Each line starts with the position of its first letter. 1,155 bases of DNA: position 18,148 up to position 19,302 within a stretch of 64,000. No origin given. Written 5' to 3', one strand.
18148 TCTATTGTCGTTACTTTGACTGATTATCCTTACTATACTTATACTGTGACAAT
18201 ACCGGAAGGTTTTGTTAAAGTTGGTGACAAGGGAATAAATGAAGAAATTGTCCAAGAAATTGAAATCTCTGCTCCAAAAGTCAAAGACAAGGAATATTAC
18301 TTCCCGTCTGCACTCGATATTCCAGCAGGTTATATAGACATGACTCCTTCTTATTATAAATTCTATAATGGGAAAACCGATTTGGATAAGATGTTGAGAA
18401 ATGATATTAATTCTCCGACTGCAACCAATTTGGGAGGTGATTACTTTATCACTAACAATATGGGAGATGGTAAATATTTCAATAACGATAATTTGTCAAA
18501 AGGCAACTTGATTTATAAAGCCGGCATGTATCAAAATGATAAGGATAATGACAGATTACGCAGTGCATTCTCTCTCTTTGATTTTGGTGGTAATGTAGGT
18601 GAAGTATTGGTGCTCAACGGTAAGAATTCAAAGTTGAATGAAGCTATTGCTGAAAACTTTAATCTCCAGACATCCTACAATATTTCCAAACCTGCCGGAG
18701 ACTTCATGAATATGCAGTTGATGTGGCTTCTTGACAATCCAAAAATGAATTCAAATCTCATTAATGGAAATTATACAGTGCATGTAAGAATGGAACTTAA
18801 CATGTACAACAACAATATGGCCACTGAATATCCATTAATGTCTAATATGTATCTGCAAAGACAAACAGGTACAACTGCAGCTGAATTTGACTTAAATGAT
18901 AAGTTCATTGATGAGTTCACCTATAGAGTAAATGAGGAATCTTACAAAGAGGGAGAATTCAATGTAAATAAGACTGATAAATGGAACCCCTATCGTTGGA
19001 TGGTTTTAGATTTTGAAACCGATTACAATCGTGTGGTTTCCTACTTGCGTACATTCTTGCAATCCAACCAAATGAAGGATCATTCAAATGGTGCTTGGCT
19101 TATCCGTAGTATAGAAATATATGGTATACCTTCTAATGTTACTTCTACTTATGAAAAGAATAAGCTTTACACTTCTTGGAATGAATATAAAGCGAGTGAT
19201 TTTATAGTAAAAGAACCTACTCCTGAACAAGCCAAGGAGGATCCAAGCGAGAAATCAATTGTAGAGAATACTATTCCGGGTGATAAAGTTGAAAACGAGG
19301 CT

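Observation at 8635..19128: Six copies of an unassigned ~245-310-aa module ('domain X') shared by three adjacent T9SS-cargo genes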

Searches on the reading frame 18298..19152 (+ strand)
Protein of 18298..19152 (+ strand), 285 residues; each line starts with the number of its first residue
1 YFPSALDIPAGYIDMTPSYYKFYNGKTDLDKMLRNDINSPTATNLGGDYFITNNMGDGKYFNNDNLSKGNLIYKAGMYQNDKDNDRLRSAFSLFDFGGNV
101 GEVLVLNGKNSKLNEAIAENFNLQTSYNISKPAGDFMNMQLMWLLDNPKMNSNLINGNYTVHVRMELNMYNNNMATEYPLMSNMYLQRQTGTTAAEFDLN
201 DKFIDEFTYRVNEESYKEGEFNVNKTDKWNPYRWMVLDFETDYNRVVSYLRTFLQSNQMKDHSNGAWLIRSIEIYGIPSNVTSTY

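Call 24: predict_structure(alignment_id=A2)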
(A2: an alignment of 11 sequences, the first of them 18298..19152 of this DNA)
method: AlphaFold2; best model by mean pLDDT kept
length: 285 residues; sequences in the alignment: 11
mean_pLDDT: 68.8   pTM: 0.78
mean pLDDT of the five models: 68.8, 67.4, 66.4, 64.1, 63.1
residues with pLDDT >= 90: 8; 70-90: 147; 50-70: 93; < 50: 37
segments of 3 or more residues with pLDDT < 50: 1-5, 53-57, 201-225
pLDDT, mean of each block of 10 residues (from residue 1): 55 81 84 77 63 52 66 70 83 86 88 86 67 73 71 63 84 67 70 61 30 30 54 78 65 61 79 84 64
secondary structure, 60 per line:
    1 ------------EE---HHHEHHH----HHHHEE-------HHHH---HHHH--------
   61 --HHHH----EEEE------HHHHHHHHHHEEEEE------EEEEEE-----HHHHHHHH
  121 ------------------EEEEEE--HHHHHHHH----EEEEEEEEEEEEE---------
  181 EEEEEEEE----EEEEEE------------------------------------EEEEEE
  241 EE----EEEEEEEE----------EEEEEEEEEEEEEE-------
elements in order: H29-32 H42-45 H49-52 H63-66 E71-74 H81-90 E91-95 E102-107 H113-120 E139-144 H147-154 E159-171 E181-188 E193-198 E235-242 E247-254 E265-278
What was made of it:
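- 18310..19161 (+): Module X copy 4 of the giant (subtype a). First AF2 model pLDDT 68.8 (call 24).
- Tried and rejected: The first AF2 model, from 11 sequences, was mediocre (pLDDT 68.8, call 24).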

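Call 26: search_protein_representatives(alignment_id=A2)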
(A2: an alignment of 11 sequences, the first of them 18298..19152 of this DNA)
Query: 11 sequences, 268 profile positions. Proteins with E-value up to 0.001 (for the whole library): 225; up to 1e-10: 178; up to 1e-30: 99. The best 150 are listed.
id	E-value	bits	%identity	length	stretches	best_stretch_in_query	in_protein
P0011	0.0e+00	1088.5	-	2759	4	2-265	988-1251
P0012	4.0e-168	573.9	-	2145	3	4-264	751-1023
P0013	1.0e-113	395.5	-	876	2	7-263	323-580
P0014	1.6e-111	388.3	-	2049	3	3-263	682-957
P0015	9.6e-99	346.4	-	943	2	5-266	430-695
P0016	1.8e-84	299.6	-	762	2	5-265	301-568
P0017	7.1e-80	284.6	-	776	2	5-263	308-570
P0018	1.3e-79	283.7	-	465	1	8-263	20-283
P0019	1.6e-77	276.9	-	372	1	5-263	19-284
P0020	1.7e-75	270.2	-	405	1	2-266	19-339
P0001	8.1e-72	258.1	-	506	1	2-265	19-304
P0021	3.3e-61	223.3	-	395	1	3-266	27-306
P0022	3.1e-56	207.0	-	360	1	6-265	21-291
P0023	1.5e-55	204.8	-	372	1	8-264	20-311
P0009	1.8e-54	201.3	-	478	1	2-265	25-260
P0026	1.5e-52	195.0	-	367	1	4-265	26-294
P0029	2.1e-51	191.2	-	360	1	5-266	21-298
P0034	1.0e-49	185.7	-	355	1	6-264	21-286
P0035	4.7e-48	180.2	-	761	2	10-263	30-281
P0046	5.0e-46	173.6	-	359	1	8-263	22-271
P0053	3.9e-44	167.4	-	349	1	8-264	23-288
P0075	1.4e-38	149.2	-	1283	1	9-264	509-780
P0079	9.1e-38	146.5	-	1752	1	8-263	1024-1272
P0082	1.7e-36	142.3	-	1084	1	8-265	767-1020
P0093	1.5e-34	135.9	-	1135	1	4-264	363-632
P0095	4.0e-34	134.5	-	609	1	4-262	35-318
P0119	1.1e-27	113.5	-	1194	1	5-263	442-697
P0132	6.0e-24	101.2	-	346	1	7-264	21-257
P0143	3.3e-21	92.2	-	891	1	12-263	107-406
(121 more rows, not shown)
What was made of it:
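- There are 225 representatives at E<=1e-3 among 1.84e9 proteins, 99 of them at E<=1e-30 (call 26). There are 225 independent relatives in other assemblies (call 26).
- Tried and rejected: The exhaustive HMMER search was needed (call 26).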

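Call 27: fold_search(model_id=the predicted structure, library=pdb)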
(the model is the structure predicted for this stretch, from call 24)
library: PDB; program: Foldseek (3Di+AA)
matches with E <= 10: 1268; with E <= 0.001: 9
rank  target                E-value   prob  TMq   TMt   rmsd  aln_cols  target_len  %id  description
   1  2y64_A                3.2e-04  1.00  0.32  0.51   5.6       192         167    8  Xylopentaose binding mutated (X-2 L110F) CBM4-2 Carbohydrate Binding Module from a Thermostable Rhodothermus marinus X (released 2012-03-07)
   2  5b4n_A                4.3e-04  0.94  0.25  0.37  11.0       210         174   10  Structure analysis of function associated loop mutant of substrate recognition domain of Fbs1 ubiquitin ligase (released 2016-09-14)
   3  4qaw_D                4.9e-04  0.98  0.26  0.15   8.4       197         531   13  Structure of modular Xyn30D from Paenibacillus barcinonensis (released 2014-10-08)
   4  2y6k_A                6.7e-04  1.00  0.32  0.51   5.0       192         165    9  Xylotetraose bound to X-2 engineered mutated CBM4-2 Carbohydrate Binding Module from a Thermostable Rhodothermus marin (released 2012-03-07)
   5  2y6j                  6.7e-04  1.00  0.32  0.51   4.6       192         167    8  X-2 engineered mutated CBM4-2 Carbohydrate Binding Module from a Thermostable Rhodothermus marinus Xylanase (released 2012-03-07)
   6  1k42_MODEL_1_A        6.7e-04  1.00  0.34  0.53   5.8       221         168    8  The Solution Structure of the CBM4-2 Carbohydrate Binding Module from a Thermostable Rhodothermus marinus Xyla (released 2002-05-29)
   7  4bj0_A                7.1e-04  1.00  0.30  0.48   8.3       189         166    8  Xyloglucan binding module (CBM4-2 X2-L110F) in complex with branched xyloses (released 2014-04-23)
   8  3jxs_A                8.0e-04  1.00  0.31  0.49   5.7       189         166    7  Crystal structure of XG34, an evolved xyloglucan binding CBM (released 2009-10-27)
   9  3p6b_A                8.5e-04  0.96  0.28  0.39   9.7       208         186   10  The crystal structure of CelK CBM4 from Clostridium thermocellum (released 2011-08-24)
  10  7zvo                  1.1e-03  0.98  0.23  0.43   5.1       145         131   13  Structure of CBM BT0996-C from Bacteroides thetaiotaomicron (released 2023-02-08)
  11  1umi_A                1.1e-03  0.82  0.24  0.32  10.5       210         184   12  Structural basis of sugar-recognizing ubiquitin ligase (released 2004-04-06)
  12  6b9l_A                1.2e-03  0.97  0.27  0.40  10.9       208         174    8  Crystal structure of EphA2 with peptide 135E2 (released 2018-10-17)
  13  4qaw_A                1.3e-03  0.94  0.26  0.15   8.4       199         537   14  Structure of modular Xyn30D from Paenibacillus barcinonensis (released 2014-10-08)
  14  4qaw_E                1.5e-03  0.90  0.24  0.15   8.6       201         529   12  Structure of modular Xyn30D from Paenibacillus barcinonensis (released 2014-10-08)
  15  6dj4                  1.7e-03  0.87  0.25  0.15   8.3       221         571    9  Crystal Structure of Bacillus thuringiensis Cry1A.105 Tryptic Core (released 2018-09-12)
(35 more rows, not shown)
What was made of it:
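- Closest known: Gingipain/HagA cleaved-adhesin domains. Same: K2/K3 structures appear as weak Foldseek matches of the first, low-confidence model (call 27).
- The independent subtype-a model gives the same class (call 27).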

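Call 44: find_encoding_contigs(protein=P0022, flank=10000, max_places=2)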
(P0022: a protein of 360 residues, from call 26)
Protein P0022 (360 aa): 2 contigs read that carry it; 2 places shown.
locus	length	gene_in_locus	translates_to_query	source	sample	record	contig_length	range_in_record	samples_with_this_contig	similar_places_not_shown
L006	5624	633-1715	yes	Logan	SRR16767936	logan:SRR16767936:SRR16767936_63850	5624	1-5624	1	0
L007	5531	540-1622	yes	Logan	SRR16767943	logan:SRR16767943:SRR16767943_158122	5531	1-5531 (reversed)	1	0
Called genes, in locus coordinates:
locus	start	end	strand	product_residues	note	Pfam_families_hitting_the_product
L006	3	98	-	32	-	?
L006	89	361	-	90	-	-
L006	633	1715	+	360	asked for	-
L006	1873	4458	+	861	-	PF13385:Laminin_G_3, PF00704:Glyco_hydro_18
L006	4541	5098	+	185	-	-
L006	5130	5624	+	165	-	?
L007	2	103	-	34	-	?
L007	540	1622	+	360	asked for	-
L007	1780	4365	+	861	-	PF13385:Laminin_G_3, PF00704:Glyco_hydro_18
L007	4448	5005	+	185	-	-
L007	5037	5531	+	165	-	?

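Call 52: find_encoding_contigs(protein=P0046, flank=10000, max_places=1)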
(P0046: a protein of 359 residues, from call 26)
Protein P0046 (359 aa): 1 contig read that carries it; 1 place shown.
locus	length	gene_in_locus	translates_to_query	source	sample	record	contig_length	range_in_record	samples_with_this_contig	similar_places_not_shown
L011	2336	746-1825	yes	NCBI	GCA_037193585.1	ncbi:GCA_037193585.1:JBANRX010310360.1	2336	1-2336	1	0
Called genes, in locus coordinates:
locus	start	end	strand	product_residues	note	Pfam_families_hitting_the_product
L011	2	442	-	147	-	?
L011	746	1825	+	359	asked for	-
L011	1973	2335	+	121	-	?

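Call 53: find_encoding_contigs(protein=P0132, flank=10000, max_places=1)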
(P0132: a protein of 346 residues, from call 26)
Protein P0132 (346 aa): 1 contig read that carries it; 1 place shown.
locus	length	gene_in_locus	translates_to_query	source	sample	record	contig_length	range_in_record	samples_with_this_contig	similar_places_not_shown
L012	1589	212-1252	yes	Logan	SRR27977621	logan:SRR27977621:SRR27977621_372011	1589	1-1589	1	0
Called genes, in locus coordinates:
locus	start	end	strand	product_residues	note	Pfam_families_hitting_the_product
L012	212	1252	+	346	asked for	-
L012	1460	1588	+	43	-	?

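Call 54: find_encoding_contigs(protein=P0095, flank=10000, max_places=1)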
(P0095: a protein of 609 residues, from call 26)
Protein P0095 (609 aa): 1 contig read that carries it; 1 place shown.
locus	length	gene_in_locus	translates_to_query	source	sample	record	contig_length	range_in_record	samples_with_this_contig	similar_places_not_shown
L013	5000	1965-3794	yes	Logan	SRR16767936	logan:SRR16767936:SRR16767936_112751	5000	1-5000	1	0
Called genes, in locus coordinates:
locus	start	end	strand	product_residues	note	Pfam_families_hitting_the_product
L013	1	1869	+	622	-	?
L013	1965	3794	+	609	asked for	-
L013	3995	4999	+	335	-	?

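Call 55: find_encoding_contigs(protein=P0035, flank=10000, max_places=1)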
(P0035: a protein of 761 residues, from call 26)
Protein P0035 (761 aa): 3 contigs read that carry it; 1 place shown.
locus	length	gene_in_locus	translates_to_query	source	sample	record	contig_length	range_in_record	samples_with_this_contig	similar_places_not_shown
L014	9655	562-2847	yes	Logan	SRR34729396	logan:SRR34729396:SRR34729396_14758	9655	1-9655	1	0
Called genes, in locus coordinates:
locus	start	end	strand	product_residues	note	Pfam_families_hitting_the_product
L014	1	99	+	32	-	?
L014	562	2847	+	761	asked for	-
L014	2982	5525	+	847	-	PF13385:Laminin_G_3, PF00704:Glyco_hydro_18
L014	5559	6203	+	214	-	-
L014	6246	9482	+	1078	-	PF13620:CarboxypepD_reg, PF13715:CarbopepD_reg_2, PF07715:Plug, PF00593:TonB_dep_Rec_b-barrel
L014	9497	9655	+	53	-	?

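Call 58: search_protein_families(library=ncbifam, proteins=[P0022, P0019, P0046, P0034, P0053, P0026, P0029], max_evalue=1)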
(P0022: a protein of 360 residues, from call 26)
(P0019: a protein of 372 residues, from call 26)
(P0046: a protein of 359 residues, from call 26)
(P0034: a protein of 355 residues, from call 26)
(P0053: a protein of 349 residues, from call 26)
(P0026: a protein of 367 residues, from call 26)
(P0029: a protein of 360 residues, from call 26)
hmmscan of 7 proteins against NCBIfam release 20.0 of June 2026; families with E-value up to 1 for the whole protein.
P0022 (360 aa): 0 families

P0019 (372 aa): 2 families
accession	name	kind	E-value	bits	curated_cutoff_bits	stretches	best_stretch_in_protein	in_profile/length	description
TIGR04183.1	Por_Secre_tail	domain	0.018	15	23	1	320-371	9-71/72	T9SS type A sorting domain-containing protein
TIGR01439.1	lp_hng_hel_AbrB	domain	0.21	11.4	28.3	1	246-258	6-18/44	transcriptional regulator, AbrB family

P0046 (359 aa): 2 families
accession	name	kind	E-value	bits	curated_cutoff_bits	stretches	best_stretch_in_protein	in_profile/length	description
NF000453.2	blaPEDO-3_fam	exception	0.07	12.6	400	1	142-201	17-74/237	PEDO-3 family subclass B1 metallo-beta-lactamase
NF041562.1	PraB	equivalog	0.16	11.6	120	1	3-53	5-56/163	alkane oxidation protein activator PraB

P0034 (355 aa): 1 family
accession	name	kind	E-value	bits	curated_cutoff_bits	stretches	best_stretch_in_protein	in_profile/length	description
TIGR04183.1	Por_Secre_tail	domain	0.15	12.1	23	1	302-355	3-72/72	T9SS type A sorting domain-containing protein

P0053 (349 aa): 2 families
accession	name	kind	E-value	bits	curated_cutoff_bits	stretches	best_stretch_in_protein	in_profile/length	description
NF058548.1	BT_4411_fam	equivalog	0.034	13.6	220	1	1-85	1-76/223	BT4411 family hyaluronic acid-binding protein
NF011987.0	PRK15446.2-3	subfamily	0.19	10.5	253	1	13-77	292-355/395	alpha-D-ribose 1-methylphosphonate 5-triphosphate diphosphatase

P0026 (367 aa): 0 families

P0029 (360 aa): 0 families
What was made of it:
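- On T9SS type-A cargo: Relatives give sub-threshold TIGR04183 (E 0.018-0.15, call 58).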

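Call 64: find_encoding_contigs(protein=P0034, flank=10000, max_places=1)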
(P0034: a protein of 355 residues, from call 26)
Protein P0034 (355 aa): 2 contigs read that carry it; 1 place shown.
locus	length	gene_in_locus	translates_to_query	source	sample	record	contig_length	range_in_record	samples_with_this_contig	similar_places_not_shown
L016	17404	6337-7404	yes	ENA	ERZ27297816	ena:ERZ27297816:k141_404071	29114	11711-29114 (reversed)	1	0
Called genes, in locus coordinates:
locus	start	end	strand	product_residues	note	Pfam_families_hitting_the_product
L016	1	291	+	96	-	?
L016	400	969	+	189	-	PF08207:EFP_N, PF01132:EFP, PF09285:Elong-fact-P_C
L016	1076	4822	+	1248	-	PF14200:RicinB_lectin_2, PF02837:Glyco_hydro_2_N, PF22666:Glyco_hydro_2_N2, PF00703:Glyco_hydro_2, PF02836:Glyco_hydro_2_C, PF16353:LacZ_4, PF02929:Bgal_small_N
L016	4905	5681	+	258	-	PF23441:SDR (weak), PF00106:adh_short, PF01370:Epimerase, PF04321:RmlD_sub_bind (faint), PF08659:KR, PF13561:adh_short_C2, PF16363:GDP_Man_Dehyd (weak)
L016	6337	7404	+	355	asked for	-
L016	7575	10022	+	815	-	PF13385:Laminin_G_3, PF00704:Glyco_hydro_18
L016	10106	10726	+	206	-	-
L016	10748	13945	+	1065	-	PF13620:CarboxypepD_reg, PF13715:CarbopepD_reg_2, PF07715:Plug, PF00593:TonB_dep_Rec_b-barrel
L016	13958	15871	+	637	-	PF14322:SusD-like_3, PF07980:SusD_RagB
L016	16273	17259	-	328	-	PF00480:ROK, PF02685:Glucokinase (weak)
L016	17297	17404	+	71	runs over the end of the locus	-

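Call 72: search_protein_families(library=pfam, proteins=[P0075, P0079, P0082, P0093, P0119, P0143, P0014], max_evalue=0.001)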
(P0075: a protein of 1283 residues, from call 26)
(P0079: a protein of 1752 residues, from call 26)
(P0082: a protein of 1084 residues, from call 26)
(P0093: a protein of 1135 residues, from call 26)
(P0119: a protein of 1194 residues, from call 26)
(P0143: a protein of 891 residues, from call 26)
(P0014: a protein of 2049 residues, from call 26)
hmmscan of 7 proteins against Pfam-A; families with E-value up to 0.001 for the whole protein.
P0075 (1283 aa): 0 families

P0079 (1752 aa): 3 families
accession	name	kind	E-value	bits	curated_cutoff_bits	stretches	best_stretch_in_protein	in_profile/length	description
PF07675.18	Cleaved_Adhesin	-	1.7e-05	25.3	21.4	1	41-137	12-108/174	Cleaved Adhesin Domain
PF22433.2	MtxA_IG-like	-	0.00062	20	26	0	261-289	42-70/83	Magnetotaxis protein MtxA, Immunoglobulin-like domain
PF23265.1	Ig-like_KY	-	0.0007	20.2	27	0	405-464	63-123/129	KY-like, immunoglobulin-like domain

P0082 (1084 aa): 1 family
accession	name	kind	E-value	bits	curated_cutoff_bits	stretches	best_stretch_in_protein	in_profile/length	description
PF06439.18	3keto-disac_hyd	-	6.2e-07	30.1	26.8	0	397-524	53-186/187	3-keto-disaccharide hydrolase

P0093 (1135 aa): 0 families

P0119 (1194 aa): 2 families
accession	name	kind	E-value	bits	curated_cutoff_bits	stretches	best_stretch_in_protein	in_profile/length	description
PF02368.24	Big_2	-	8.5e-21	74.1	22.8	2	1040-1114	2-78/79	Bacterial Ig-like domain (group 2)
PF21764.3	Invasin_D4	-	0.00057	20.8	27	0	1052-1096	20-61/88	Invasin, domain 4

P0143 (891 aa): 0 families

P0014 (2049 aa): 3 families
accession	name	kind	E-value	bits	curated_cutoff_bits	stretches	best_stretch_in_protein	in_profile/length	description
PF13385.13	Laminin_G_3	-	4.8e-21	75.9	27.6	2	1218-1336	13-147/151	Concanavalin A-like lectin/glucanases superfamily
PF00704.34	Glyco_hydro_18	-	1.3e-07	32.1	29.6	1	1694-1919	41-317/317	Glycosyl hydrolases family 18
PF02210.31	Laminin_G_2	-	0.00057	20.8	22.9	0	1249-1319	32-99/126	Laminin G domain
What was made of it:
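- On Pfam Cleaved_Adhesin (PF07675): In P0079 the Cleaved_Adhesin hit is a different region of the protein (call 72).
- Its other fusion partners are non-catalytic: Cleaved_Adhesin, Big_2, ConA-like (call 72). One relative combines X with a Cleaved_Adhesin domain, and others with Ig-like domains (call 72).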
